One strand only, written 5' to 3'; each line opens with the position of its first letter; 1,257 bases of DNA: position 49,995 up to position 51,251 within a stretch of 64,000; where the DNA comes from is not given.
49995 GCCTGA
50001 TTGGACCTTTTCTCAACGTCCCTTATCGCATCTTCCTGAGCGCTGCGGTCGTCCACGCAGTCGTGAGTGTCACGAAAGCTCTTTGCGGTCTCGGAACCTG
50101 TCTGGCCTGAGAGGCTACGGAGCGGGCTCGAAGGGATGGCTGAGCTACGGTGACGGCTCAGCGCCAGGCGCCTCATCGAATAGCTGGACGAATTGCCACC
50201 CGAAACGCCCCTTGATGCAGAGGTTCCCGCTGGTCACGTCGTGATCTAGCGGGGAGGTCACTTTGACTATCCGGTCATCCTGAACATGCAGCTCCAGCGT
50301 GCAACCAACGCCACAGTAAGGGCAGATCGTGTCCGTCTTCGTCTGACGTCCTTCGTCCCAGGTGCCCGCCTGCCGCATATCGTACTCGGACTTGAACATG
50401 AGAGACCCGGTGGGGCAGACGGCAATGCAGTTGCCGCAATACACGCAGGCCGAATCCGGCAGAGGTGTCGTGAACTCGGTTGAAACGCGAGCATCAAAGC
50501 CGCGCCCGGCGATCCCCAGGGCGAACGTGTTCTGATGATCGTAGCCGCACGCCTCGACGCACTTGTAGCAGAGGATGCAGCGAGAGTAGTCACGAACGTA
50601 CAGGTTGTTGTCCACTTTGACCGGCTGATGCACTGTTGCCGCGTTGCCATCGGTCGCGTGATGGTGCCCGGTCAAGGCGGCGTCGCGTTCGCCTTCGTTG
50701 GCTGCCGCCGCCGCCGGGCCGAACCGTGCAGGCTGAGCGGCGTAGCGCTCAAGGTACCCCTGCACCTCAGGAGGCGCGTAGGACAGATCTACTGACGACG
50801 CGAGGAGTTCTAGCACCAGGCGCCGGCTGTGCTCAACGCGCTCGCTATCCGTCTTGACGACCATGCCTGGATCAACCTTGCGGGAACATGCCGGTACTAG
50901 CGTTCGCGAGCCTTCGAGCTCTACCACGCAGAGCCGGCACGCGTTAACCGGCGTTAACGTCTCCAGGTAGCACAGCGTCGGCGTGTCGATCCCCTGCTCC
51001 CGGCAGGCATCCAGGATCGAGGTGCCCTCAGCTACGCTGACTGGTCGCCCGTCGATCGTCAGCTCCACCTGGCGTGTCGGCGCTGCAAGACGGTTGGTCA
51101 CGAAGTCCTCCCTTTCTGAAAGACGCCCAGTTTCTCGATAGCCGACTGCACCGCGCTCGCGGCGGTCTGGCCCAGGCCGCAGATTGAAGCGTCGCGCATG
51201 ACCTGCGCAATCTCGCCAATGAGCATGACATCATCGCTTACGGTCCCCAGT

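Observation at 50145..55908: A selenocysteine formate dehydrogenase with a split and permuted alpha subunit: Sec-FdhA catalytic core, then a NuoE-NuoF fusion, then a separate Fe-S/MopB-Fe4S4 protein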

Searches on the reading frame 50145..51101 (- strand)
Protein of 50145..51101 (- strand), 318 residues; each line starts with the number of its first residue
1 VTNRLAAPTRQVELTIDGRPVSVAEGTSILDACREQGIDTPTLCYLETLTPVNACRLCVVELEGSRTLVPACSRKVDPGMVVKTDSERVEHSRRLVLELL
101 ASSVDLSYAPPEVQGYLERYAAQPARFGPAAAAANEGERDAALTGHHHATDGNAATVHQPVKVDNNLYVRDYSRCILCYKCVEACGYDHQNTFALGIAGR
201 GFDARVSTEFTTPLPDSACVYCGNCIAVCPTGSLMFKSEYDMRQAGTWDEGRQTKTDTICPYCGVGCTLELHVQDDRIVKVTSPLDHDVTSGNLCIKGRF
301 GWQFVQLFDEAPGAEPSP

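Call 6: search_protein_families(library=pfam, proteins=[window:50145-51101:-], max_evalue=0.01)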
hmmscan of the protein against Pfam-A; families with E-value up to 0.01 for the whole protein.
window:50145-51101:- (318 aa): 12 families
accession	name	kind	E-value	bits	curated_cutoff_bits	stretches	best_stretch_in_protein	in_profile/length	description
PF13510.11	Fer2_4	-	1.4e-22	79.9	22.8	1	10-86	2-81/82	2Fe-2S iron-sulfur cluster binding domain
PF04879.21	Molybdop_Fe4S4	-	1.5e-20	73.4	22.7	1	254-306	2-54/55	Molybdopterin oxidoreductase Fe4S4 domain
PF22117.2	Fer4_Nqo3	-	5.9e-08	33.2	27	1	171-234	7-66/67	NADH-quinone oxidoreductase subunit 3, ferredoxin-like domain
PF12838.12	Fer4_7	-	1.3e-07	32.4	27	1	174-232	1-51/52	4Fe-4S dicluster domain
PF13237.11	Fer4_10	-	1.7e-07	31.5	25.5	1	217-267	7-48/53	4Fe-4S dicluster domain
PF00037.32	Fer4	-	6.1e-07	29.4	21.1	2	217-233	6-22/24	4Fe-4S binding domain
PF13187.11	Fer4_9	-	1.1e-05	25.8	27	1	174-232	1-50/52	4Fe-4S dicluster domain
PF13484.11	Fer4_16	-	0.00028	22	30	0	219-250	2-32/66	4Fe-4S double cluster binding domain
PF12837.12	Fer4_6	-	0.00045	20.5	25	1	170-187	4-21/24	4Fe-4S binding domain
PF13183.11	Fer4_8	-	0.0014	19.5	27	1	173-232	3-67/68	4Fe-4S dicluster domain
PF14697.11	Fer4_21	-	0.0037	17.8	35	1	172-231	5-53/59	4Fe-4S dicluster domain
PF12797.12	Fer4_2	-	0.0095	16.3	24.5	1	169-185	4-20/22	4Fe-4S binding domain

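Call 7: search_protein_families(library=ncbifam, proteins=[window:50145-51101:-], max_evalue=0.01)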
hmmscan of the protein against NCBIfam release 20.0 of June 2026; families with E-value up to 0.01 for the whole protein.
window:50145-51101:- (318 aa): 52 families (the best 25 are shown)
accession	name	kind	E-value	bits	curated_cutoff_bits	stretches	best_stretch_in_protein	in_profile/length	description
NF040763.1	FeFe_hydrog_A6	exception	9.1e-50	169.6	765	2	12-103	1-92/571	NADH-dependent [FeFe] hydrogenase, group A6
NF005745.0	PRK07569.1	equivalog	1.1e-42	146.1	333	2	12-102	4-94/238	bidirectional hydrogenase complex protein HoxU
TIGR01973.1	NuoG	equivalog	1.6e-38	132.9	470.05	2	14-100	1-87/606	NADH-quinone oxidoreductase subunit NuoG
NF006305.0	PRK08493.1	equivalog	1.3e-31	109.5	591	2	12-98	2-86/819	NADH-quinone oxidoreductase subunit G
NF040762.1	Hydr_FeFe_Clost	exception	7.2e-31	107.4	900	2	13-95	2-84/572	ferredoxin hydrogenase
NF005895.0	PRK07860.1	equivalog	7.4e-27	93.7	802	2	6-100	12-108/811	NADH-quinone oxidoreductase subunit G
NF009454.0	PRK12814.1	equivalog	5e-24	84.6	916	1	11-100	3-92/657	putative NADPH-dependent glutamate synthase small subunit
TIGR01591.1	Fdh-alpha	equivalog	1.3e-14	53.3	666.25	1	258-306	1-49/672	formate dehydrogenase subunit alpha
TIGR02512.1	FeFe_hydrog_A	subfamily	1.6e-13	50.3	405.95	1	169-241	3-74/375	[FeFe] hydrogenase, group A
NF004537.0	PRK05888.1-3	equivalog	1.8e-09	37.4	163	2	218-244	114-140/204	NADH-quinone oxidoreductase subunit NuoI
NF041513.1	formate_DH_Act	exception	8.1e-09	33.8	1400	1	255-305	42-92/1067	formate dehydrogenase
NF009053.0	PRK12387.1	subfamily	3.3e-08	33.5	204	1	217-244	73-100/180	formate hydrogenlyase complex iron-sulfur subunit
NF042909.1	FMH_DH_FwdF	exception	2.3e-07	30.3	375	1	164-265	47-145/336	tungsten-dependent formylmethanofuran dehydrogenase subunit FwdF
TIGR01971.1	NuoI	subfamily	3.7e-07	29.8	113.05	1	217-244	81-108/121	NADH-quinone oxidoreductase, chain I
TIGR01553.1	formate-DH-alph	equivalog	3e-06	25.3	814.2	1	248-306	37-102/1009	formate dehydrogenase-N subunit alpha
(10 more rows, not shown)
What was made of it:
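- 50184..50342 (-): The displaced MopB Fe4S4 domain (residues 254-306). It carries C260, C263, C267, C295 and K297, the equivalent of Lys44 of E. coli FdhH. Pfam Molybdop_Fe4S4 at 1.5e-20 and TIGR01591 positions 1-49 (calls 6, 7).
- Checked: Pfam and NCBIfam confirm the domains (calls 6, 7).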

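Call 11: find_homologous_proteins(query=window:50145-51101:-, max_evalue=1e-10)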
Query window:50145-51101:- (318 aa): 8000 proteins with E <= 1e-10 among 8000 candidates; the best 120 are listed.
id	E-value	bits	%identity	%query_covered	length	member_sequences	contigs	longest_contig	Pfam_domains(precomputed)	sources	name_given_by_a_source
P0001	5.2e-218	740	100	100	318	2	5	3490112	PF13510.12,PF00037.33,PF12838.13,PF22117.3,PF13237.12,PF13187.12,PF04879.22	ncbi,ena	-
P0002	9.5e-202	687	92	100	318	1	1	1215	PF13510.12,PF00037.33,PF12838.13,PF22117.3,PF13237.12,PF13187.12,PF04879.22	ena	-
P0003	2.6e-192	656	90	98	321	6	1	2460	PF13510.12,PF00037.33,PF12838.13,PF22117.3,PF13237.12,PF13187.12,PF04879.22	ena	-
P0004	9.5e-189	644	-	-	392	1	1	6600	PF13510.12,PF00037.33,PF13484.12,PF12838.13,PF22117.3,PF13237.12,PF13187.12,PF04879.22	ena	-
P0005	1.5e-187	640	87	98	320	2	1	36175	PF13510.12,PF00037.33,PF12838.13,PF22117.3,PF13237.12,PF13187.12,PF04879.22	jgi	jgi:predicted molibdopterin-dependent oxidoreductase YjgC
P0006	3.5e-187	639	86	100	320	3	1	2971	PF13510.12,PF00037.33,PF12838.13,PF22117.3,PF13237.12,PF13187.12,PF04879.22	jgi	jgi:predicted molibdopterin-dependent oxidoreductase YjgC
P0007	4.3e-187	639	86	100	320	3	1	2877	PF13510.12,PF00037.33,PF12838.13,PF22117.3,PF13237.12,PF13187.12,PF04879.22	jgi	jgi:predicted molibdopterin-dependent oxidoreductase YjgC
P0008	8.7e-187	638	86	98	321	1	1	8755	PF13510.12,PF00037.33,PF12838.13,PF22117.3,PF13237.12,PF13187.12,PF04879.22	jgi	-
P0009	1.8e-185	634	85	100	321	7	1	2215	PF13510.12,PF00037.33,PF12838.13,PF22117.3,PF13237.12,PF13187.12,PF04879.22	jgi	jgi:predicted molibdopterin-dependent oxidoreductase YjgC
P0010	6.4e-184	628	86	98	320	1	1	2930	PF13510.12,PF00037.33,PF12838.13,PF22117.3,PF13237.12,PF13187.12,PF04879.22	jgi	-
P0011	6.2e-181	619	86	97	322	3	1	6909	PF13510.12,PF00037.33,PF12838.13,PF22117.3,PF13237.12,PF13187.12,PF04879.22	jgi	jgi:predicted molibdopterin-dependent oxidoreductase YjgC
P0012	6.6e-178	609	83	99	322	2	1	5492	PF13510.12,PF00037.33,PF12838.13,PF22117.3,PF13237.12,PF13187.12,PF04879.22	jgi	jgi:predicted molibdopterin-dependent oxidoreductase YjgC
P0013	4.8e-177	606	83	99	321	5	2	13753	PF13510.12,PF00037.33,PF12838.13,PF22117.3,PF13237.12,PF13187.12,PF04879.22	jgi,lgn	-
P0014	9.3e-177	605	81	99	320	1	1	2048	PF13510.12,PF00037.33,PF12838.13,PF22117.3,PF13237.12,PF04879.22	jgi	jgi:predicted molibdopterin-dependent oxidoreductase YjgC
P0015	5.1e-176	602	83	97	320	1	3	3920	PF13510.12,PF00037.33,PF12838.13,PF22117.3,PF13237.12,PF04879.22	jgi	jgi:predicted molibdopterin-dependent oxidoreductase YjgC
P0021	2.5e-173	594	85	93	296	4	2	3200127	PF13510.12,PF00037.33,PF12838.13,PF22117.3,PF13237.12,PF04879.22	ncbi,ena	-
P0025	2.2e-168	577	81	97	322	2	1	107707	PF13510.12,PF00037.33,PF13484.12,PF12838.13,PF22117.3,PF13237.12,PF13187.12,PF04879.22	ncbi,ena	-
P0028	1.8e-163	561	79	97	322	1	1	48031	PF13510.12,PF00037.33,PF12838.13,PF22117.3,PF13237.12,PF13187.12,PF04879.22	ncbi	-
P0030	2.5e-162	557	83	92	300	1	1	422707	PF13510.12,PF00037.33,PF12838.13,PF22117.3,PF13237.12,PF13187.12,PF04879.22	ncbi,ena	-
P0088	8.9e-155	533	73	98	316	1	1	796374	PF13510.12,PF00037.33,PF12838.13,PF22117.3,PF13237.12,PF13187.12,PF04879.22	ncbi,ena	-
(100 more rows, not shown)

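Call 12: find_encoding_contigs(protein=P0001, flank=10000, max_places=3)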
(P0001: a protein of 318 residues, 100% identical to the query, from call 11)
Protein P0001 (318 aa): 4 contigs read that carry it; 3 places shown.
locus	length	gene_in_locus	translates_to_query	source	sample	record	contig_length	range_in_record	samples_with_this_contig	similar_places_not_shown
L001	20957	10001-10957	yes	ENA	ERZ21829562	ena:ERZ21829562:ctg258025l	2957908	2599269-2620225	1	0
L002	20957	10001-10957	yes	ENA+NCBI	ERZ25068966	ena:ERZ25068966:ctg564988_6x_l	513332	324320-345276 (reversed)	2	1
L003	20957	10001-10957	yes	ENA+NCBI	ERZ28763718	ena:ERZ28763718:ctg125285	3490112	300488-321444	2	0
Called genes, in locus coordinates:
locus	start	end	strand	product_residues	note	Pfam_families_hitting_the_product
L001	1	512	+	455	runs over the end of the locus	PF12390:Se-cys_synth_N (faint), PF00266:Aminotran_5 (faint), PF03841:SelA, PF01212:Beta_elim_lyase (weak), PF01041:DegT_DnrJ_EryC1 (weak)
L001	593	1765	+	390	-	PF01717:Meth_synt_2 (weak)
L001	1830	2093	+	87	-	PF02148:zf-UBP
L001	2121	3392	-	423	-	PF12867:DinB_2, PF03781:FGE-sulfatase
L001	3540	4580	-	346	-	PF10017:Methyltransf_33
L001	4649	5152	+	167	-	PF12867:DinB_2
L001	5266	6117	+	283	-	PF02634:FdhD-NarQ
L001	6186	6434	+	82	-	PF00384:Molybdopterin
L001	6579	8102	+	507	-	PF00384:Molybdopterin, PF01568:Molydop_binding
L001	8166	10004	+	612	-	PF01257:2Fe-2S_thioredx, PF01512:Complex1_51K, PF10531:SLBB, PF22461:SLBB_2 (faint), PF10589:NADH_4Fe-4S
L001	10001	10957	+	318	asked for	PF13510:Fer2_4, PF13187:Fer4_9 (faint), PF00037:Fer4 (faint), PF13237:Fer4_10 (faint), PF22117:Fer4_Nqo3 (weak), PF12838:Fer4_7 (weak), PF04879:Molybdop_Fe4S4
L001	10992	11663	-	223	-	-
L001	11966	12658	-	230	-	PF08031:BBE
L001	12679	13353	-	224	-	PF01144:CoA_trans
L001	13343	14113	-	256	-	PF01144:CoA_trans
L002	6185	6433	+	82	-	PF00384:Molybdopterin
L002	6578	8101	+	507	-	PF00384:Molybdopterin, PF01568:Molydop_binding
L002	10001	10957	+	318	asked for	PF13510:Fer2_4, PF13187:Fer4_9 (faint), PF00037:Fer4 (faint), PF13237:Fer4_10 (faint), PF22117:Fer4_Nqo3 (weak), PF12838:Fer4_7 (weak), PF04879:Molybdop_Fe4S4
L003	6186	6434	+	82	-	PF00384:Molybdopterin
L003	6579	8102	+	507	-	PF00384:Molybdopterin, PF01568:Molydop_binding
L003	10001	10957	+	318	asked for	PF13510:Fer2_4, PF13187:Fer4_9 (faint), PF00037:Fer4 (faint), PF13237:Fer4_10 (faint), PF22117:Fer4_Nqo3 (weak), PF12838:Fer4_7 (weak), PF04879:Molybdop_Fe4S4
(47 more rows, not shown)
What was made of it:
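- Checked: The identical locus occurs in three separate metagenome assemblies (call 12).
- Three independent assemblies carry the identical locus (call 12). Gene callers split the core into 82-aa and 507-aa ORFs (call 12). Three independent assemblies are identical (call 12).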

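Call 14: search_solved_structures(query=window:50145-51101:-, max_evalue=0.00001, show_alignments=3)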
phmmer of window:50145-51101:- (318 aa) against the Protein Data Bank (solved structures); distinct sequences matched with E-value up to 0.00001: 77 (the best 60 are shown).
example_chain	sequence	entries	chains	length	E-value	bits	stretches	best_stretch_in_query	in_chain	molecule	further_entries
6tg9_A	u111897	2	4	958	8.4e-47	163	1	11-305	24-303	Formate dehydrogenase subunit alpha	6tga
9wxb_B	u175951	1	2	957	3.5e-45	157.7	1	11-305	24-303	Formate dehydrogenase alpha subunit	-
8oh5_C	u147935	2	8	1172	3.8e-42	147.7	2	155-302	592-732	Formate dehydrogenase-O, major subunit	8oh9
9bov_A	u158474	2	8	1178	1.5e-39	139.1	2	10-111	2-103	Molybdopterin oxidoreductase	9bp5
7t2r_A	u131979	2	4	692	2.1e-37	132.1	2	10-102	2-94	NiFe hydrogenase subunit A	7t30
8a6t_A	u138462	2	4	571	4e-37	131.2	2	11-105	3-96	Electron bifurcating hydrogenase subunit HydA1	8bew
7q4v_A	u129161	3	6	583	2.3e-36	128.7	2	11-103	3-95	Iron hydrogenase HydA1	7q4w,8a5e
7vw6_A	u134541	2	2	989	3.8e-36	128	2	173-305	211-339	Formate dehydrogenase | Tungsten-containing formate dehydrogenase alpha subunit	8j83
7e5z_A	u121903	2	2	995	3.8e-36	128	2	173-305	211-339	Formate dehydrogenase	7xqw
7p5h_A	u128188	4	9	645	6e-30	107.6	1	14-242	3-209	Fe-hydrogenase, subunit alpha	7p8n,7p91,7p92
6gcs_A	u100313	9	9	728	1.9e-27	99.4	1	10-301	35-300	75-KDA PROTEIN (NUAM) | Subunit NUAM of NADH:Ubiquinone Oxidoreductase (Complex I) | NADH-ubiquinone oxidoreductase 78 kDa subunit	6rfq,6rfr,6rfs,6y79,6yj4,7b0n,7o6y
7zm7_A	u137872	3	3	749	5.1e-26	94.7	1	9-301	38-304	NADH-ubiquinone oxidoreductase-like protein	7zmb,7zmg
9gzq_A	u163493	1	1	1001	5.5e-26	94.6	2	158-238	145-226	Probable oxidoreductase YjgC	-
8rqz_C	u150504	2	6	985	5.6e-26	94.6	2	158-238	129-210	Probable oxidoreductase YjgC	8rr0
7q5y_A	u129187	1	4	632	3.8e-25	91.9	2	173-305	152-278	NADH dehydrogenase I chain G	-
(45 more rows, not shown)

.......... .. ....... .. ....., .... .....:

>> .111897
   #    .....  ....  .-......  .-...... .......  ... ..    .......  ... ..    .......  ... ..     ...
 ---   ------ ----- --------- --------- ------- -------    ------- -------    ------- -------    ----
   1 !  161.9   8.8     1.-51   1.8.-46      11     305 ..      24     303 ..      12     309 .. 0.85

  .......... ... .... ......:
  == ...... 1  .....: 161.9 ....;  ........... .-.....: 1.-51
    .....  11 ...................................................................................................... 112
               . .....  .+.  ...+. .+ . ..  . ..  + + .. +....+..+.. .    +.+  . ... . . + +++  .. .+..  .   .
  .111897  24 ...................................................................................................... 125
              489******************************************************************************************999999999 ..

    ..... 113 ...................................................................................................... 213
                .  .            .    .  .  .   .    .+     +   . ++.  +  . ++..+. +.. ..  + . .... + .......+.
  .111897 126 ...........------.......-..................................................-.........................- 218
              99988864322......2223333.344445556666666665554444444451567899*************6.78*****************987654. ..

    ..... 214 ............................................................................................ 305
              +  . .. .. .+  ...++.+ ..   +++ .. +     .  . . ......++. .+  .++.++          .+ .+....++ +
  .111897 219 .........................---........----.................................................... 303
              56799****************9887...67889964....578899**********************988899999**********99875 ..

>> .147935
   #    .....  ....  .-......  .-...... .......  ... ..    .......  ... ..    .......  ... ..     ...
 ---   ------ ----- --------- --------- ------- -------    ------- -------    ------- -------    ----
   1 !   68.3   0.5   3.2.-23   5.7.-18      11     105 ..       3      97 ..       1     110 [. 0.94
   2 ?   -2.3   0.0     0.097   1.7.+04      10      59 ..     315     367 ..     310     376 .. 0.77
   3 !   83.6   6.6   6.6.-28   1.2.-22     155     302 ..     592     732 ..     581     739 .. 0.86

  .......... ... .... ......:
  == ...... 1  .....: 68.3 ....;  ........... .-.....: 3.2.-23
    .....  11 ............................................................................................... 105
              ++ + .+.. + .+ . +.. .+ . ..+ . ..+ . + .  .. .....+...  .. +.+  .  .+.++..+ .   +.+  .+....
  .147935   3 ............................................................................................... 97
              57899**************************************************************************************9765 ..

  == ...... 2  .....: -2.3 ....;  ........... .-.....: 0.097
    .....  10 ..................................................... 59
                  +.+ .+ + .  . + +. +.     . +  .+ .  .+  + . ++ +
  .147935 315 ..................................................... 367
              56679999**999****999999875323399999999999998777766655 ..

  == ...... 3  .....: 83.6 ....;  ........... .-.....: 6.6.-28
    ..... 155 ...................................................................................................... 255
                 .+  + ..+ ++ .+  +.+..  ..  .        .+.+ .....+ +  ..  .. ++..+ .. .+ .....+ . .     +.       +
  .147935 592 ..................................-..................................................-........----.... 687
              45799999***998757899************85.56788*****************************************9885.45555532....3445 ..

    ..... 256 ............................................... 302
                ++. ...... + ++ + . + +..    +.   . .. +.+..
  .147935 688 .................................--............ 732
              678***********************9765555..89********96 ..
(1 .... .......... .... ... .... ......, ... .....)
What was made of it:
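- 50145..51101 (-): 318-aa Fe-S subunit: Fer2_4 [2Fe-2S], 2x[4Fe-4S] and the MopB Fe4S4 domain. It lacks the His-Cys3 cluster. Its GTG start overlaps the nuoEF stop (GTGA), and GGGAGG lies 6 nt upstream. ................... in FdsA corresponds to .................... here (call 14).
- Closest known: Rhodobacter capsulatus FdsABGD / Cupriavidus necator FdsDABG. Same: It is the best solved relative of the 318-aa Fe-S protein over its whole length (163 bits, call 14).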

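Call 15: find_related_loci(query=A1, collection=genome_contigs, flank=8000)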
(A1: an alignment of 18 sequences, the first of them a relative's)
Query A1 (318 aa) in genome_contigs; peptide patterns used: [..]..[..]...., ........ (x = any residue, [..] = any of these).
600 stretches matched a pattern (row limit reached: there are more); 592 encode a relative of the query (tblastn E <= 1e-3); the best 80 are kept; 80 distinct loci.
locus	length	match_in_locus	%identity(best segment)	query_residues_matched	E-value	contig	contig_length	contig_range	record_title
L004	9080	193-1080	79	12-306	4e-156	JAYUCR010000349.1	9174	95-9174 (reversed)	MAG: Acidobacteriota bacterium isolate GFS_6995 GFS_6995_348, whole genome shotgun sequence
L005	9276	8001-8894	76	10-306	4e-154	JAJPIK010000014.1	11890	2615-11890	MAG: Chloroflexota bacterium isolate Centralia_MAG_325 k107_3605366, whole genome shotgun sequence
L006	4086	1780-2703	75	1-306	2e-158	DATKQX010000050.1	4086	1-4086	MAG TPA_asm: Candidatus Saccharimonadales bacterium isolate SMAG_U14013 k141_365845, whole genome shotgun sequence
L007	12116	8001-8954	72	1-318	3e-153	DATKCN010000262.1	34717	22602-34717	MAG TPA_asm: Thermomicrobiales bacterium isolate SMAG_U14447 k141_1234030, whole genome shotgun sequence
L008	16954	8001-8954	71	3-318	8e-153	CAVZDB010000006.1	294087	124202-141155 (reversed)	MAG: uncultured Acidobacteriota bacterium isolate MFD00822.bin.2.48 genome assembly, contig: contig_68351, whole genome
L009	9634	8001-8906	73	9-310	2e-152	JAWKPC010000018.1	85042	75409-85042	MAG: Thermomicrobiales bacterium isolate ABC1.20 ABC1.20.fa-18, whole genome shotgun sequence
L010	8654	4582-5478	75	12-310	7e-152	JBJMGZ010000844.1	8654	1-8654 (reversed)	MAG: Thermoanaerobaculia bacterium isolate 12C18O_48h_100_P16_coass_bin_34 k141_2959409, whole genome shotgun sequence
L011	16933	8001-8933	72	8-318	8e-152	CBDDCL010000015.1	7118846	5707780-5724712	MAG: Bryobacterales bacterium isolate 9a5723b4-f69d-4256-802c-3c242fd87eb7 genome assembly, contig: contig_9, whole geno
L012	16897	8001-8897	74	9-306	1e-151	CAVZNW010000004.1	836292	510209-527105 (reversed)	MAG: uncultured Acidobacteriota bacterium isolate MFD06435.bin.3.333 genome assembly, contig: contig_68105, whole genome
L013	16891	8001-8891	75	10-306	3e-150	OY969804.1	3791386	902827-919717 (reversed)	MAG: uncultured Actinomycetes bacterium isolate MFD00731.bin.c.4 genome assembly, chromosome: 1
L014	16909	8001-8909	71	5-306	2e-149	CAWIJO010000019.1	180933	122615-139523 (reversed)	MAG: uncultured Actinomycetes bacterium isolate MFD04944.bin.1.104 genome assembly, contig: contig_42925, whole genome s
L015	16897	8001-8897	73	8-306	3e-149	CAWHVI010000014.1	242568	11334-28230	MAG: uncultured Acidobacteriaceae bacterium isolate MFD02416.bin.1.324 genome assembly, contig: contig_53636, whole geno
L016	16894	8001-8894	72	10-306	6e-149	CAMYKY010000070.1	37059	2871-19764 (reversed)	MAG: uncultured Acidobacteria bacterium isolate FCS_M_Acidobacteriota_01 genome assembly, contig: scaffold_2161, whole g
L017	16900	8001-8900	72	8-307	1e-148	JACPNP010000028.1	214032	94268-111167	MAG: Acidobacteriales bacterium isolate NC_groundwater_578_Pr5_B-0.1um_61_13 alan_book_18_scaffold_31960, whole genome s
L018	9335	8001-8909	73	5-306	1e-148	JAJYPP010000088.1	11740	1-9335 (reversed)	MAG: bacterium isolate DS3.bin64 NODE_6229_length_11740_cov_13.568329, whole genome shotgun sequence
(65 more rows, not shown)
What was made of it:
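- These loci come from Acidobacteriota, Chloroflexota, Actinomycetota, Gemmatimonadota, Planctomycetota, Methylomirabilota, Dormibacterota and others (call 15). This rests on general knowledge and on the taxon labels in call 15.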
